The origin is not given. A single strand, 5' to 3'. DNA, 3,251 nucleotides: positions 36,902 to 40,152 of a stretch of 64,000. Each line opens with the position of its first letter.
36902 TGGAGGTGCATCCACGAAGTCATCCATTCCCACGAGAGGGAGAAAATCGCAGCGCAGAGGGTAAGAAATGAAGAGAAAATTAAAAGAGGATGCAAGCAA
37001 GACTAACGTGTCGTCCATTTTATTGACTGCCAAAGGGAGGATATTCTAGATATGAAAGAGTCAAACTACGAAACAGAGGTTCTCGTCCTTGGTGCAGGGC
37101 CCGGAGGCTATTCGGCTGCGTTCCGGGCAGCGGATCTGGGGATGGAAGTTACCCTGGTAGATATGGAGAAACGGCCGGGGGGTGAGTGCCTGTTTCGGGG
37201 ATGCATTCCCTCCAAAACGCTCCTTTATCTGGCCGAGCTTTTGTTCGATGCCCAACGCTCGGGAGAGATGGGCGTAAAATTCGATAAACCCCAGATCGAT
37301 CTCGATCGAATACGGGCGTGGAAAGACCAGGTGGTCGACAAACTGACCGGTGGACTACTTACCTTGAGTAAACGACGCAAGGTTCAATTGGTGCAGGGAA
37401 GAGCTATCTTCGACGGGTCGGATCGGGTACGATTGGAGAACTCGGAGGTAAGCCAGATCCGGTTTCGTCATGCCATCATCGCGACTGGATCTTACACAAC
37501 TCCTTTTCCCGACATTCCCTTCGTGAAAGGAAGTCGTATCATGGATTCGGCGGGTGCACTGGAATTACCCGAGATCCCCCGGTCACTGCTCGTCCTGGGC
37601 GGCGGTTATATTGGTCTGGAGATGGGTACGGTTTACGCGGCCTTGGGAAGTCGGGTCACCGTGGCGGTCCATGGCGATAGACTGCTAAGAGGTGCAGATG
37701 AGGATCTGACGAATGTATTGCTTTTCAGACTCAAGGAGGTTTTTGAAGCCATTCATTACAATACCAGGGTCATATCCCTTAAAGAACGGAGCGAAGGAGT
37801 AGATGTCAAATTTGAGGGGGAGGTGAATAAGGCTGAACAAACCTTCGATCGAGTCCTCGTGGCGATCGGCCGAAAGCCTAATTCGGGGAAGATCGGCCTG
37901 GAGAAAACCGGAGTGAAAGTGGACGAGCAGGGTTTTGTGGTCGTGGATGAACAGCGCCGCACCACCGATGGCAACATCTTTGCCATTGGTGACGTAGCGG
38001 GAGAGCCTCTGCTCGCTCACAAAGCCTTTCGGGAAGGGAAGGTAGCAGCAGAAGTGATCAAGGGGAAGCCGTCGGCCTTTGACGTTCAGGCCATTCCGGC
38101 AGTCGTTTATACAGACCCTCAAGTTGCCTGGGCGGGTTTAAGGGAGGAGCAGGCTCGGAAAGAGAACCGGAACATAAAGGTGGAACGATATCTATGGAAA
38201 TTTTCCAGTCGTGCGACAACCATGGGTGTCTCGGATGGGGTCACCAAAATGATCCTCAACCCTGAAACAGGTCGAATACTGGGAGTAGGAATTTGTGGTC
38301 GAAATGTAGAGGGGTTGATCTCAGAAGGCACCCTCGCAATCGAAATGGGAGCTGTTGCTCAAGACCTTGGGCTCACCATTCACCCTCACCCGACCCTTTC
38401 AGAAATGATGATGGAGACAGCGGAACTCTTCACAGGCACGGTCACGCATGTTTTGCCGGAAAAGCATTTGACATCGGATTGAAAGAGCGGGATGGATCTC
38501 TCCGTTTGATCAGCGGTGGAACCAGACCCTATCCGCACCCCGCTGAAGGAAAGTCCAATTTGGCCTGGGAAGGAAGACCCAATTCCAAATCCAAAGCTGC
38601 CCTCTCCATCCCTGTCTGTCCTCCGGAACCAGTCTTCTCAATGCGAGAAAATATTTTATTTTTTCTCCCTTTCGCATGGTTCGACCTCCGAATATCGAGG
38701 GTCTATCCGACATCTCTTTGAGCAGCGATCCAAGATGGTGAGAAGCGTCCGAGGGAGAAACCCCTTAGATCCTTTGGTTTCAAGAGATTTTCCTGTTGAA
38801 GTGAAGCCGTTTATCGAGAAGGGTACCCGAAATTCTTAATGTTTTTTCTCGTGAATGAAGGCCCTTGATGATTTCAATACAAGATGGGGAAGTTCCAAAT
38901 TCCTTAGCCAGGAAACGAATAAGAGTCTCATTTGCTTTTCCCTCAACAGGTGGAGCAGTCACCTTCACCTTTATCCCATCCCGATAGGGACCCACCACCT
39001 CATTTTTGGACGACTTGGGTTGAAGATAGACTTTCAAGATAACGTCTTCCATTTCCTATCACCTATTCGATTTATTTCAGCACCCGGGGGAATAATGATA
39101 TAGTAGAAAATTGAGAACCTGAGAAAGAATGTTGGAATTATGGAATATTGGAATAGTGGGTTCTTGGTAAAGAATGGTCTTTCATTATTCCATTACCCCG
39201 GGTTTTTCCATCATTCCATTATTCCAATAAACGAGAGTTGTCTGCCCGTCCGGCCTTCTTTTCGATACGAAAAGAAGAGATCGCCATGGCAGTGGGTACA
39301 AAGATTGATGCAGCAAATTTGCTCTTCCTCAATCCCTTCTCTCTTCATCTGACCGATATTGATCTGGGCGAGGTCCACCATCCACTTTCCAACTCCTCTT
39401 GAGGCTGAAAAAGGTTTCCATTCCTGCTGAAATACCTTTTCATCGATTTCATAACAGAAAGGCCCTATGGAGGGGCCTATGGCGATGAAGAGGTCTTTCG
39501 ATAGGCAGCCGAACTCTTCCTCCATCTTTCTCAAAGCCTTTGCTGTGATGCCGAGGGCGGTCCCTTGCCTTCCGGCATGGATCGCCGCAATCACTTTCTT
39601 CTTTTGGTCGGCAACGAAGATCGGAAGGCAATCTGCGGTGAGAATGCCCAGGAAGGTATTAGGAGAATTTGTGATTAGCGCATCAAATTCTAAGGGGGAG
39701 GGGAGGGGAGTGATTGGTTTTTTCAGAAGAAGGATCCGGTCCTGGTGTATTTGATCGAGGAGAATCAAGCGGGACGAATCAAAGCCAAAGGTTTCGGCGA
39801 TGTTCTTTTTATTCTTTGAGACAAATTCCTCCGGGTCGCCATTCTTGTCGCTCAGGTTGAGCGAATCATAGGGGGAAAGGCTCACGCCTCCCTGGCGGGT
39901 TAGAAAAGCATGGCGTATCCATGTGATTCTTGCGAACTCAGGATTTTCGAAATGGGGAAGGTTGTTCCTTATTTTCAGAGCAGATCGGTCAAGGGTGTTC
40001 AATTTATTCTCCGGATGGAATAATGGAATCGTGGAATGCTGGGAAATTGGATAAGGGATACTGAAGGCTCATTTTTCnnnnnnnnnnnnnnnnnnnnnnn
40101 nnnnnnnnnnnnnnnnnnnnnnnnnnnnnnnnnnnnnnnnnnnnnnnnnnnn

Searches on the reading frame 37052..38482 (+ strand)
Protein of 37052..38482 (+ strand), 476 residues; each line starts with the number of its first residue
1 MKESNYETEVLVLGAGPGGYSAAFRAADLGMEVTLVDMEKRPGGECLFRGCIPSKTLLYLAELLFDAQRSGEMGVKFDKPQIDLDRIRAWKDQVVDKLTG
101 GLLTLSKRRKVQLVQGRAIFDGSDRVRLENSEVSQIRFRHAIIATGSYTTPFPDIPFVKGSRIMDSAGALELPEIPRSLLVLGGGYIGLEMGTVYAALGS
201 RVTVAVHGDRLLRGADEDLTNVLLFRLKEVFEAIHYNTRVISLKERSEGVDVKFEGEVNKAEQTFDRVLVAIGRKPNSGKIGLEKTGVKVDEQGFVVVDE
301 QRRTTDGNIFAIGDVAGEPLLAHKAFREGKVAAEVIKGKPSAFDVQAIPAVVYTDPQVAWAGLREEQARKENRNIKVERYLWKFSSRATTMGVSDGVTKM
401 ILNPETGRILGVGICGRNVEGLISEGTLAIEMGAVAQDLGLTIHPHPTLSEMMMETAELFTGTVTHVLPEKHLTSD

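Call 43: search_protein_families(library=pfam, proteins=[window:37052-38482:+], max_evalue=0.00001)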
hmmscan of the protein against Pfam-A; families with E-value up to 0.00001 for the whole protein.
window:37052-38482:+ (476 aa): 9 families
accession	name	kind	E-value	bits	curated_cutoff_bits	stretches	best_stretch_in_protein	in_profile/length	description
PF07992.20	Pyr_redox_2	-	5.9e-59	200.3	26.1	1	9-329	2-291/291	Pyridine nucleotide-disulphide oxidoreductase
PF02852.28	Pyr_redox_dim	-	2.1e-30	105.6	25.3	1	348-456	1-109/110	Pyridine nucleotide-disulphide oxidoreductase, dimerisation domain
PF00070.33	Pyr_redox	-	1.2e-19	71.1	22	1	179-255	2-80/82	Pyridine nucleotide-disulphide oxidoreductase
PF13738.12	Pyr_redox_3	-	2.7e-12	47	30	1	134-313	121-305/305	Pyridine nucleotide-disulphide oxidoreductase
PF03486.20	HI0933_like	-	9.7e-07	28.9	50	0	9-46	2-39/244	HI0933-like protein Rossmann domain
PF01134.28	GIDA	-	1.2e-06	28.3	22.1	0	10-87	2-77/391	Glucose inhibited division protein A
PF12831.13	FAD_oxidored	-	3e-06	27.2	27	1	9-45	1-37/416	FAD dependent oxidoreductase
PF13450.12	NAD_binding_8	-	4.2e-06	27.4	21.9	0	12-46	1-35/68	NAD(P)-binding Rossmann-like domain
PF00890.30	FAD_binding_2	-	4.4e-06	26.6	20.4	0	10-44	2-36/414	FAD binding domain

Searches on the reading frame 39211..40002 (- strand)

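Call 43: search_protein_families(library=pfam, proteins=[window:39211-40002:-], max_evalue=0.00001)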
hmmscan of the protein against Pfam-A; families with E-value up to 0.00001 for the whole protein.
window:39211-40002:- (263 aa): 1 family
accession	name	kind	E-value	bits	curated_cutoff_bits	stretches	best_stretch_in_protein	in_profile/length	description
PF02578.20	Cu-oxidase_4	-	2.3e-70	237.2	22.9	1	35-259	2-237/238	Multi-copper polyphenol oxidoreductase laccase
